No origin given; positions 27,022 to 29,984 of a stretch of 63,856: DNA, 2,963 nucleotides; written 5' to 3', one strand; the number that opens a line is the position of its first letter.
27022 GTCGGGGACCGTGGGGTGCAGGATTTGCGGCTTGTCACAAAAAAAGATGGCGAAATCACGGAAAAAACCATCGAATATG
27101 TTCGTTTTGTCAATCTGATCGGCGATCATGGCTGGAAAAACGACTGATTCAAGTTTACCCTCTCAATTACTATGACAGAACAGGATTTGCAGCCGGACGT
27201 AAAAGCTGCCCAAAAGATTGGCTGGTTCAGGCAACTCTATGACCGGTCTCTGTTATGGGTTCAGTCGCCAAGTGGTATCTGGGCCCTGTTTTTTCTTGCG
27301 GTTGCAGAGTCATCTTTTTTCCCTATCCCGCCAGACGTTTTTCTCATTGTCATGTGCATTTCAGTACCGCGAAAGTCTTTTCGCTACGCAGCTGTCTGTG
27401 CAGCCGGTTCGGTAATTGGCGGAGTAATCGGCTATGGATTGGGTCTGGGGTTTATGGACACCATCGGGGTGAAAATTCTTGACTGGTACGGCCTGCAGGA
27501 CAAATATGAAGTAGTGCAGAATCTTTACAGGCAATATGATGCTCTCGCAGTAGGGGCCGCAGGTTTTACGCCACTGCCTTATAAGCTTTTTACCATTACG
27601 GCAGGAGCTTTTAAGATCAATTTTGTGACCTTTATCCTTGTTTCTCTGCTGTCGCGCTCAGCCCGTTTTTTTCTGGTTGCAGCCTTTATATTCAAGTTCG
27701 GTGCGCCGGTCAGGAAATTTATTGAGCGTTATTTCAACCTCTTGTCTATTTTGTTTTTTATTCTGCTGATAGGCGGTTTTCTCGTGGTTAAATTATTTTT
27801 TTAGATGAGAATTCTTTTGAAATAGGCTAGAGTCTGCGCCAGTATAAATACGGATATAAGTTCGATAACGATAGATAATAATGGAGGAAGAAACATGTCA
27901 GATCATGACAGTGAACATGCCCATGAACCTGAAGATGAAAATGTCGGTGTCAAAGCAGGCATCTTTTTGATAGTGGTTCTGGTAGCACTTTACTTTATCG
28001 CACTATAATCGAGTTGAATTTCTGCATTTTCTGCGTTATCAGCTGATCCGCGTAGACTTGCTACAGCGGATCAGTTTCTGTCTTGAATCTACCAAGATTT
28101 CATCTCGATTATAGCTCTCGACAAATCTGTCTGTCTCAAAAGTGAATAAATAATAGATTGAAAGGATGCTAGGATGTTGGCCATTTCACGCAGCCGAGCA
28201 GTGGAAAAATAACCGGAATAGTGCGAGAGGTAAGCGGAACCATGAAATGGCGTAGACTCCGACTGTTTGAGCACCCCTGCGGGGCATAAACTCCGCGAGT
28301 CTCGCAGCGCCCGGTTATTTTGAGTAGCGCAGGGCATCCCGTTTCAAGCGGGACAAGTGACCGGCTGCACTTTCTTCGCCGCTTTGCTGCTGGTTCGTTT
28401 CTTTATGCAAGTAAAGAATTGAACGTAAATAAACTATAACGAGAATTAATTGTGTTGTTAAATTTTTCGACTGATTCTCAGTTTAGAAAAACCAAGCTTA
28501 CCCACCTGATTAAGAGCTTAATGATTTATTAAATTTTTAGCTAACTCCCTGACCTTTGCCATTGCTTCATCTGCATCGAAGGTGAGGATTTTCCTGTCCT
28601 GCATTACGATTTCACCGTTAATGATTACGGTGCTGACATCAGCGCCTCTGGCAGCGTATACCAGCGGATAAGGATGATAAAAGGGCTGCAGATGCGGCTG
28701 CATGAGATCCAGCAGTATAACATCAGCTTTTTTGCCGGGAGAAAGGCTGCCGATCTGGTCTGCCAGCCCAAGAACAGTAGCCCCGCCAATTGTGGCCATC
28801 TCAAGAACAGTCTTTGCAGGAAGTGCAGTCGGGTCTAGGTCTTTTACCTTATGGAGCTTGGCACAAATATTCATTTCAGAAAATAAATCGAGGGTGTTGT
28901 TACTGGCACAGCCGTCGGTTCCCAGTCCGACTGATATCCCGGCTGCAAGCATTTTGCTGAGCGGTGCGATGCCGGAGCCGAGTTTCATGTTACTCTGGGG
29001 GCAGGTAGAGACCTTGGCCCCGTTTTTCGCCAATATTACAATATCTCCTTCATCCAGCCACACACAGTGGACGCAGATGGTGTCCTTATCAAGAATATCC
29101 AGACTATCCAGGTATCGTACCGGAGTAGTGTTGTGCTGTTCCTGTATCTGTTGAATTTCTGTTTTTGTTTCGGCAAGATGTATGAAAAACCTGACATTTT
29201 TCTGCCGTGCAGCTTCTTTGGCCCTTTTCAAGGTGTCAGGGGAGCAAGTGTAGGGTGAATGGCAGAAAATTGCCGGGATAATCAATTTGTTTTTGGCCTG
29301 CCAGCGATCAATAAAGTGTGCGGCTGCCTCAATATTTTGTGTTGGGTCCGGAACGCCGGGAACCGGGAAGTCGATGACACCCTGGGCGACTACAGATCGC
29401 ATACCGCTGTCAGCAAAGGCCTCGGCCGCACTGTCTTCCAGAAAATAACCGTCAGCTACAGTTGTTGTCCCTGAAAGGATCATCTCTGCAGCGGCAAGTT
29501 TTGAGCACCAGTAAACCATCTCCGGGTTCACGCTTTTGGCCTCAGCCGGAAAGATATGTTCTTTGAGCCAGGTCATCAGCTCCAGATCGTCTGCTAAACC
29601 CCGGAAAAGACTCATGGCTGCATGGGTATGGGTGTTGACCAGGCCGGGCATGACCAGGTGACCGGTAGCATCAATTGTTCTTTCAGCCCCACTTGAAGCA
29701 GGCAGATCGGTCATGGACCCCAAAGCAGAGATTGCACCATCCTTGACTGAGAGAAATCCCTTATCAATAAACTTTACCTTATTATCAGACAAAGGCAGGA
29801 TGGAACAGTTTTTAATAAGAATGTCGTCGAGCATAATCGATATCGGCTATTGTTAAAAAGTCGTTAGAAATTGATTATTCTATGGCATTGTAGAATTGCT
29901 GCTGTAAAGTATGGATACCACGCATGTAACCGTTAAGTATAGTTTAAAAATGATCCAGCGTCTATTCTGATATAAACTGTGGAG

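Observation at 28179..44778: Four copies of a highly structured ~200-250 nt intergenic element: an unassigned repeat or ncRNA family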

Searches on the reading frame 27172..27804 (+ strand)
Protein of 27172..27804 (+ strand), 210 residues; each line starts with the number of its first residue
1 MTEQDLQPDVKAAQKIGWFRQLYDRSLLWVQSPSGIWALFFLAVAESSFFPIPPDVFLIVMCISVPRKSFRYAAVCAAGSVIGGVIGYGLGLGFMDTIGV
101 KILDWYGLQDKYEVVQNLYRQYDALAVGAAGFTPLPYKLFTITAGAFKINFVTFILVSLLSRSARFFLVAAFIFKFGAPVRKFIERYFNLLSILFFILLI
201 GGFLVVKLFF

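Call 63: search_protein_families(library=pfam, proteins=[window:27172-27804:+], max_evalue=0.00001)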
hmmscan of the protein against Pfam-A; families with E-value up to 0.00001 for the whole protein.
window:27172-27804:+ (210 aa): 1 family
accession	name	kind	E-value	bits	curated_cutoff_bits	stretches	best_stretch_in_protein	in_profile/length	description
PF09335.16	VTT_dom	-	4.1e-11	43.9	33.9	1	54-172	3-120/123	VTT domain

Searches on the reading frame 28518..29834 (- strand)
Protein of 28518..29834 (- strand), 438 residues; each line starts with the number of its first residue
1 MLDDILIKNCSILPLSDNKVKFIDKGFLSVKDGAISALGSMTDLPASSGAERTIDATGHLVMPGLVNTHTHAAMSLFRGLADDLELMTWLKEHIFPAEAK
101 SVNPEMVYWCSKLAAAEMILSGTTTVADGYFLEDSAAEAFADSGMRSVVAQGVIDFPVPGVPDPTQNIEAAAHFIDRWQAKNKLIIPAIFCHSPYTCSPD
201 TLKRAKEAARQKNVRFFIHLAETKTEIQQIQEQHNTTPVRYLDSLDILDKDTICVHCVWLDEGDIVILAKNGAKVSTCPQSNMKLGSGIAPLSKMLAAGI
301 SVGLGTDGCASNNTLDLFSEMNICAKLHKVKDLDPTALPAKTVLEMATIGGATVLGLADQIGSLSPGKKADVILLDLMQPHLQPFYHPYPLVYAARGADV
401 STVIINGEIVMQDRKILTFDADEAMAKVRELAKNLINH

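Call 63: search_protein_families(library=pfam, proteins=[window:28518-29834:-], max_evalue=0.00001)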
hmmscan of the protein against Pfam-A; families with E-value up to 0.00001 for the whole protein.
window:28518-29834:- (438 aa): 2 families
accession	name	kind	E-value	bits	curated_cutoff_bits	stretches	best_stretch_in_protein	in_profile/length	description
PF01979.26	Amidohydro_1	-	1.1e-76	258.8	25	1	60-410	1-345/345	Amidohydrolase family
PF07969.17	Amidohydro_3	-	1.4e-21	78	29.7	1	194-410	256-471/472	Amidohydrolase family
